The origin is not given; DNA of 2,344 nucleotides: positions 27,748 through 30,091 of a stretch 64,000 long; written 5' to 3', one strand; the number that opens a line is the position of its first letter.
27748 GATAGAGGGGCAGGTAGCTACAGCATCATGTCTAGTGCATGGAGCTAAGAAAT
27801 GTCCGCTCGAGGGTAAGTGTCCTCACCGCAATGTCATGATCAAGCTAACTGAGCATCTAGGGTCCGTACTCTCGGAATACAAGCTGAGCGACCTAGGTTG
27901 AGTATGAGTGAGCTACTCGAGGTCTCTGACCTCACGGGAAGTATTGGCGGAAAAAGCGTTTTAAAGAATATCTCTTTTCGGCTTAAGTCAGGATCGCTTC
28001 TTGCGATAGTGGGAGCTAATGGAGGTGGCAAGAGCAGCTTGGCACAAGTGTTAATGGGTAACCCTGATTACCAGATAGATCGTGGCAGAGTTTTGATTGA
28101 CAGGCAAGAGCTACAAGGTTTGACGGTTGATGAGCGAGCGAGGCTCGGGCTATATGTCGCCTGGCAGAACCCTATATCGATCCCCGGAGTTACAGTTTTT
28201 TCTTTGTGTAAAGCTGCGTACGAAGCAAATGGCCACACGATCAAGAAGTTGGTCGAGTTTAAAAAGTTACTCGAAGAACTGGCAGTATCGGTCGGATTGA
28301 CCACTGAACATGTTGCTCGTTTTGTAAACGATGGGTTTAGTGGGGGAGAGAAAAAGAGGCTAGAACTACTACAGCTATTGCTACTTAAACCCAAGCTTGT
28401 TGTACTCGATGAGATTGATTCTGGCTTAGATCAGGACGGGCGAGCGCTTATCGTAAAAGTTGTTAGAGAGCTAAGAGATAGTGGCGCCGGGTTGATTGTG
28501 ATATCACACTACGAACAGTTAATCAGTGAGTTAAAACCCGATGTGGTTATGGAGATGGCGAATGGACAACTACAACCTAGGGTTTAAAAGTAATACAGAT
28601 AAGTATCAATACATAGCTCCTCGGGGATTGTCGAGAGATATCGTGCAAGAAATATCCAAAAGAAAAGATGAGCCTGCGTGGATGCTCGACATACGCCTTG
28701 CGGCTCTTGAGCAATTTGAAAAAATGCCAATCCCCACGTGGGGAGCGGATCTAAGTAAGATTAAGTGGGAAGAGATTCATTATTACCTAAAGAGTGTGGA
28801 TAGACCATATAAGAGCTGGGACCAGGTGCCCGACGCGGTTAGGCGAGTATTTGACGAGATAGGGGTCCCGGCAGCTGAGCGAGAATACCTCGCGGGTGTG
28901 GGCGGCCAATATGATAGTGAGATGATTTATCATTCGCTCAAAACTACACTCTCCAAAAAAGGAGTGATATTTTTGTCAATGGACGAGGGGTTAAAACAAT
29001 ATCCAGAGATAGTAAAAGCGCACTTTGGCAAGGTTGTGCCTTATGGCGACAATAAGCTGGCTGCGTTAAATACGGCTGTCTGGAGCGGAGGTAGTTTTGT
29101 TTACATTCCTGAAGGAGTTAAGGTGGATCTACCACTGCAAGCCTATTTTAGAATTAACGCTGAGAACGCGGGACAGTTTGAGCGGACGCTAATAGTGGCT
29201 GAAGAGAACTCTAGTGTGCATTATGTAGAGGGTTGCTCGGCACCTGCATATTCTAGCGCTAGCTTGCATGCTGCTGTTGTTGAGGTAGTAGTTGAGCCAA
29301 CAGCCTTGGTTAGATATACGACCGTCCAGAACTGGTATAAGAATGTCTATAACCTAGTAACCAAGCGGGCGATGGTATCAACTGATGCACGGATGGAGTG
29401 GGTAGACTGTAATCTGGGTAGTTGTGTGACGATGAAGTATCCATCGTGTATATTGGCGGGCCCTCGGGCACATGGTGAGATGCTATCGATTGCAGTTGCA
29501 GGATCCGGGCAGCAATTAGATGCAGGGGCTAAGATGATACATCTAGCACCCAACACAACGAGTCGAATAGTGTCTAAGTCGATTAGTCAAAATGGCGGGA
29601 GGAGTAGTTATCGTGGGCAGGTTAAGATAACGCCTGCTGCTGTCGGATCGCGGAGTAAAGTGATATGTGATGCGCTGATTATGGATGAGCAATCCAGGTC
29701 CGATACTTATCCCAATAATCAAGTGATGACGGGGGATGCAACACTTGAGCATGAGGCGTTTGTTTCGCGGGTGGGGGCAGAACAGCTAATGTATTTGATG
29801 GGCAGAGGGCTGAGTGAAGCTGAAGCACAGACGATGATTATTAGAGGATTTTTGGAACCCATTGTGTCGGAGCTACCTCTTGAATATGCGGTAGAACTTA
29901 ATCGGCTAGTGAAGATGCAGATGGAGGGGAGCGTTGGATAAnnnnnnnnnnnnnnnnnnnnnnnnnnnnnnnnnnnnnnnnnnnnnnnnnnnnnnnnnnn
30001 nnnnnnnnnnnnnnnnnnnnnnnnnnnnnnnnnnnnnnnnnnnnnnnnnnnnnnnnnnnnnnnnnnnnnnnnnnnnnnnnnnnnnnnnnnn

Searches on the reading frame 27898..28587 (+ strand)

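Call 22: search_protein_families(library=pfam, proteins=[window:27898-28587:+])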
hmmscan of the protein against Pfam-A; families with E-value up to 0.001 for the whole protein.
window:27898-28587:+ (229 aa): 4 families
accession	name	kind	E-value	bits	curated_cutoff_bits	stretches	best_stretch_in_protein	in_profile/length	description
PF00005.33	ABC_tran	-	2.1e-22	80.6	25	1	22-172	1-134/137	ABC transporter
PF02463.25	SMC_N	-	4.1e-11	43.2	40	1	32-220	24-213/220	RecF/RecN/SMC N terminal domain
PF13304.12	AAA_21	-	4e-09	37.4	27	1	130-204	221-298/304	AAA domain, putative AbiEii toxin, Type IV TA system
PF13604.12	AAA_30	-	0.00078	19.7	27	0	99-210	33-130/191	AAA domain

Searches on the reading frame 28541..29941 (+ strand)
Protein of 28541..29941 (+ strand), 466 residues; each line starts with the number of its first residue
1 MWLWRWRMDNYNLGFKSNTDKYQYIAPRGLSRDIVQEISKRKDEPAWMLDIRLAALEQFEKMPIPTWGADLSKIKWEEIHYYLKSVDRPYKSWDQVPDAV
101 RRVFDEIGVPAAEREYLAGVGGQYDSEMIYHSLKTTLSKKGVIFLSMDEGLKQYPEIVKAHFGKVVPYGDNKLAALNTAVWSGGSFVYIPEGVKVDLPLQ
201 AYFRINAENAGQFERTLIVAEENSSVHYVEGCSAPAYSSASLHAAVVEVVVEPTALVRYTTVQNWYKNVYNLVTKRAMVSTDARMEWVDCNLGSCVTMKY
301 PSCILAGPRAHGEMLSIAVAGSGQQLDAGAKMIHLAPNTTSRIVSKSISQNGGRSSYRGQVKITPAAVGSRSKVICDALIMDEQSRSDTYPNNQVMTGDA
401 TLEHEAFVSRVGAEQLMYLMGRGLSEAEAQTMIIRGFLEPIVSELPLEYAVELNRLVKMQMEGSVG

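Call 21: find_encoding_contigs(protein=window:28541-29941:+, flank=10000, max_places=10)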
Protein window:28541-29941:+ (466 aa): no gene with exactly this product is on record in the collection.

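Call 22: search_protein_families(library=pfam, proteins=[window:28541-29941:+])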
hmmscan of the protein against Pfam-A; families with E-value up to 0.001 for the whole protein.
window:28541-29941:+ (466 aa): 2 families
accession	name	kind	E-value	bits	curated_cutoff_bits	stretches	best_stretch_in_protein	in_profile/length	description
PF01458.23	SUFBD_core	-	8.8e-81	271.2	27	1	203-437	1-232/232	SUF system FeS cluster assembly, SufBD core domain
PF19295.5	SufBD_N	-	2e-14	54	23.5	1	134-200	105-171/172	SufBD protein N-terminal region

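Call 34: find_homologous_proteins(query=window:28541-29941:+, max_evalue=1e-100)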
Query window:28541-29941:+ (466 aa): 7997 proteins with E <= 1e-100 among 8000 candidates; the best 120 are listed.
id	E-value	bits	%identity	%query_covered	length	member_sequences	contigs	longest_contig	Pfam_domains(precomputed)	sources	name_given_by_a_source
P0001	0.0e+0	1037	100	98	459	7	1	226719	PF01458.24,PF19295.6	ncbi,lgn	-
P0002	3.0e-278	941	90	98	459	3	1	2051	PF01458.24,PF19295.6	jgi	jgi:Fe-S cluster assembly protein SufB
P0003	8.3e-263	890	84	98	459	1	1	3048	PF01458.24,PF19295.6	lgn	-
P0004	2.3e-262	889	83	98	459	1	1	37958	PF01458.24,PF19295.6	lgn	-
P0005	3.2e-262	888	84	98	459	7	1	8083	PF01458.24,PF19295.6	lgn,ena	-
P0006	8.3e-262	887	85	98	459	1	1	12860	PF01458.24,PF19295.6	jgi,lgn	-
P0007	5.2e-261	884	83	98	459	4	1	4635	PF01458.24,PF19295.6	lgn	-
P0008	7.8e-259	877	83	98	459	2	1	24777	PF01458.24,PF19295.6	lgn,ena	-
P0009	3.2e-258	875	83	98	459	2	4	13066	PF01458.24,PF19295.6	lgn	-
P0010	4.4e-258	874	83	98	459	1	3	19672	PF01458.24,PF19295.6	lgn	-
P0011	5.9e-258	874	82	98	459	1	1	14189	PF01458.24,PF19295.6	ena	-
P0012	2.6e-255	865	82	98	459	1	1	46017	PF01458.24,PF19295.6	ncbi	-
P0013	6.0e-255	864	83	98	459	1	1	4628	PF01458.24,PF19295.6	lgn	-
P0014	4.4e-250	848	80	98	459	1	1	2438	PF01458.24,PF19295.6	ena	-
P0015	1.6e-249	846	80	98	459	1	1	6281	PF01458.24,PF19295.6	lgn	-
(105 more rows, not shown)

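Call 36: find_encoding_contigs(protein=P0002, flank=10000, max_places=6)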
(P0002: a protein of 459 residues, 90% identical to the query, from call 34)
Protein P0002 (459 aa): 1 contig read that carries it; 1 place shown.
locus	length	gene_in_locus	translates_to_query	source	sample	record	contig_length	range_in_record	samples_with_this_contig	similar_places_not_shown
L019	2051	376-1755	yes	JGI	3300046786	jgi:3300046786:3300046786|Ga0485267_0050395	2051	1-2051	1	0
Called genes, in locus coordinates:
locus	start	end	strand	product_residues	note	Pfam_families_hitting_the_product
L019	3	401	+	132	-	?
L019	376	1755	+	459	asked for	PF19295:SufBD_N, PF01458:SUFBD_core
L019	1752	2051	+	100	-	?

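Call 37: find_encoding_contigs(protein=P0004, flank=10000, max_places=6)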
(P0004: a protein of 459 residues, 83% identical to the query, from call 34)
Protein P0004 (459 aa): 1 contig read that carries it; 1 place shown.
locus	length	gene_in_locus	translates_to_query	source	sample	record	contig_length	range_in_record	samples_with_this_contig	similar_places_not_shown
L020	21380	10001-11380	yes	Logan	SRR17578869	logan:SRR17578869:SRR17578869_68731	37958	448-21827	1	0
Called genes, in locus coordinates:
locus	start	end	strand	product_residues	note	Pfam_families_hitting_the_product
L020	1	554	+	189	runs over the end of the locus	-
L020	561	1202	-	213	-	-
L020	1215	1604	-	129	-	PF09945:DUF2177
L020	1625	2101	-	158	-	PF27709:UCP014422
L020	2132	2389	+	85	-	PF09932:DUF2164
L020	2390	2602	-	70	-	-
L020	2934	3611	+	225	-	PF05050:Methyltransf_21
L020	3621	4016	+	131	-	PF04120:Iron_permease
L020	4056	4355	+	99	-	PF02482:Ribosomal_S30AE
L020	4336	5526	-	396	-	PF07690:MFS_1, PF13347:MFS_2 (weak), PF00083:Sugar_tr, PF05977:MFS_3 (faint), PF13347:MFS_2, PF12832:MFS_1_like (weak), PF07690:MFS_1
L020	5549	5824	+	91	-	-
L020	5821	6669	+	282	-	PF09863:DUF2090, PF01791:DeoC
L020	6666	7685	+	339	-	PF00162:PGK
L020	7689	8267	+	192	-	PF13482:RNase_H_2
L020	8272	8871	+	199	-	PF13489:Methyltransf_23 (weak), PF13649:Methyltransf_25 (weak), PF08241:Methyltransf_11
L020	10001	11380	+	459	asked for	PF19295:SufBD_N, PF01458:SUFBD_core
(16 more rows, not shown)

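Call 40: find_encoding_contigs(protein=P0008, flank=10000, max_places=4)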
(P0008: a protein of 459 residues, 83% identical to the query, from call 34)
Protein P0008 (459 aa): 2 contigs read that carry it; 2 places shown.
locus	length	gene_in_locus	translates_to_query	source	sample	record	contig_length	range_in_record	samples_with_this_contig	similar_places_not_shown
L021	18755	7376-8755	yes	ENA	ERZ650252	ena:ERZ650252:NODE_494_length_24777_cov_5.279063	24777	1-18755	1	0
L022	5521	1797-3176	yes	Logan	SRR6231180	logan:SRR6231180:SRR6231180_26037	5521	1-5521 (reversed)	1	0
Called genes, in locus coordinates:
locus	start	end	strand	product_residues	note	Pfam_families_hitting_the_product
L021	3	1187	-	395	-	?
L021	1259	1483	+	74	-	-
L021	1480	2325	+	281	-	PF09863:DUF2090 (faint), PF01791:DeoC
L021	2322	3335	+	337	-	PF00162:PGK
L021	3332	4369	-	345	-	-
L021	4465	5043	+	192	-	PF13482:RNase_H_2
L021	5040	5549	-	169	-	-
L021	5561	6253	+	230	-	-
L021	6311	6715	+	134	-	PF02082:Rrf2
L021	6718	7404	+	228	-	PF02463:SMC_N, PF00005:ABC_tran, PF13304:AAA_21 (faint)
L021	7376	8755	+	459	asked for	PF19295:SufBD_N, PF01458:SUFBD_core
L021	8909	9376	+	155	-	PF01458:SUFBD_core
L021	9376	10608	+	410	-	PF00155:Aminotran_1_2 (weak), PF00266:Aminotran_5, PF01041:DegT_DnrJ_EryC1, PF01212:Beta_elim_lyase (weak), PF01053:Cys_Met_Meta_PP (weak)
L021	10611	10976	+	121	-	PF01592:NifU_N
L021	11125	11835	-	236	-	PF00814:TsaD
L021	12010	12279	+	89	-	-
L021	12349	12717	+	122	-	PF11969:DcpS_C, PF01230:HIT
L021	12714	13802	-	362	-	PF01300:Sua5_yciO_yrdC, PF02367:TsaE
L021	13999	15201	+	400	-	PF07690:MFS_1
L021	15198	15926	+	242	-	PF00970:FAD_binding_6, PF00175:NAD_binding_1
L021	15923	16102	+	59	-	PF13451:zf_Tbcl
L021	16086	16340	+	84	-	PF13459:Fer4_15, PF13370:Fer4_13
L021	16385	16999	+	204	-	PF13462:Thioredoxin_4, PF01323:DSBA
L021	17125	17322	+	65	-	-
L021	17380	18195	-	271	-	PF00535:Glycos_transf_2, PF10111:Glyco_tranf_2_2, PF13641:Glyco_tranf_2_3 (weak)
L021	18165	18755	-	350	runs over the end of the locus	PF02065:Melibiase, PF01055:Glyco_hydro_31_2nd (weak), PF02638:GHL10 (weak)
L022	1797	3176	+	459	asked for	PF19295:SufBD_N, PF01458:SUFBD_core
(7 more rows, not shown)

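Call 41: find_encoding_contigs(protein=P0012, flank=10000, max_places=4)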
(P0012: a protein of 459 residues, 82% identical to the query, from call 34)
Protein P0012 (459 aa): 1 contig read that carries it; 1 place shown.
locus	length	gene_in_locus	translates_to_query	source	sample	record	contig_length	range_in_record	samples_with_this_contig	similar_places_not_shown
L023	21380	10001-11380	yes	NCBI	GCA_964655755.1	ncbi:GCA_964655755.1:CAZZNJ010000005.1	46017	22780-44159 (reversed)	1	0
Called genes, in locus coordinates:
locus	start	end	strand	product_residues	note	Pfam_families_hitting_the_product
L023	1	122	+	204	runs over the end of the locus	-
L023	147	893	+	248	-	-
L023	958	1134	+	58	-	-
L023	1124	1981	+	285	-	PF23343:REP_ORF2-G2P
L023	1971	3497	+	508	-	PF00239:Resolvase, PF07508:Recombinase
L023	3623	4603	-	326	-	PF14528:LAGLIDADG_3 (faint)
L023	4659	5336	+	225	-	PF05050:Methyltransf_21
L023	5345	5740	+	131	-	PF04120:Iron_permease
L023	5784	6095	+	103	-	PF02482:Ribosomal_S30AE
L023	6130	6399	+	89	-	-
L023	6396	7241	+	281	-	PF09863:DUF2090 (weak), PF01791:DeoC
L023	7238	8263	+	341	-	PF00162:PGK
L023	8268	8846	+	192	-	PF13482:RNase_H_2 (weak)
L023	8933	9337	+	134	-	PF02082:Rrf2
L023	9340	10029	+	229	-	PF02463:SMC_N, PF00005:ABC_tran, PF13304:AAA_21 (faint)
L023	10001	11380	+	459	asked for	PF19295:SufBD_N, PF01458:SUFBD_core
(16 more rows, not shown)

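Call 42: find_encoding_contigs(protein=P0010, flank=10000, max_places=4)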
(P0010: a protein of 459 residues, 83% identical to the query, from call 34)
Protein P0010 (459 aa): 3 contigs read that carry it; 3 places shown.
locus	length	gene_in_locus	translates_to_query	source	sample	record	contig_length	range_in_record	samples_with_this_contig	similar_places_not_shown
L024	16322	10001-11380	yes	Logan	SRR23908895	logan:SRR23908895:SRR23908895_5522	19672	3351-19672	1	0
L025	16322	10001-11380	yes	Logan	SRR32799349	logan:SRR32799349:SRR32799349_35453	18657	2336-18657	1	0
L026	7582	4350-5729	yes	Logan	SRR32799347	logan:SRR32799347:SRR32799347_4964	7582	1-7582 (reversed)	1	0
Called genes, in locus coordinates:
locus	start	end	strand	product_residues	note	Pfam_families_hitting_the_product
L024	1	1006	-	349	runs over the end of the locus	PF14082:SduA_C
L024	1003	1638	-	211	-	PF14355:Abi_C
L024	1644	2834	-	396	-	PF01420:Methylase_S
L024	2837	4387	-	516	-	PF12161:HsdM_N, PF02384:N6_Mtase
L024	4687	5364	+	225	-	PF05050:Methyltransf_21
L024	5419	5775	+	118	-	PF04120:Iron_permease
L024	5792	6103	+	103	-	PF02482:Ribosomal_S30AE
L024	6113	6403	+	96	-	-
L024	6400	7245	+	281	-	PF09863:DUF2090 (weak), PF01791:DeoC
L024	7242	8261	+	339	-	PF00162:PGK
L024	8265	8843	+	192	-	PF13482:RNase_H_2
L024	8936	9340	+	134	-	PF02082:Rrf2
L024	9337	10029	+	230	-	PF00005:ABC_tran, PF13304:AAA_21 (faint), PF02463:SMC_N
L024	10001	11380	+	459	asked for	PF19295:SufBD_N, PF01458:SUFBD_core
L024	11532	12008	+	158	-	PF01458:SUFBD_core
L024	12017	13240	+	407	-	PF00266:Aminotran_5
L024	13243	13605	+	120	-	PF01592:NifU_N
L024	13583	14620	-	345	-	PF00814:TsaD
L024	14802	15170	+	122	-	PF11969:DcpS_C, PF01230:HIT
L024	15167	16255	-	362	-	PF01300:Sua5_yciO_yrdC, PF02367:TsaE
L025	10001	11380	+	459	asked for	PF19295:SufBD_N, PF01458:SUFBD_core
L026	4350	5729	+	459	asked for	PF19295:SufBD_N, PF01458:SUFBD_core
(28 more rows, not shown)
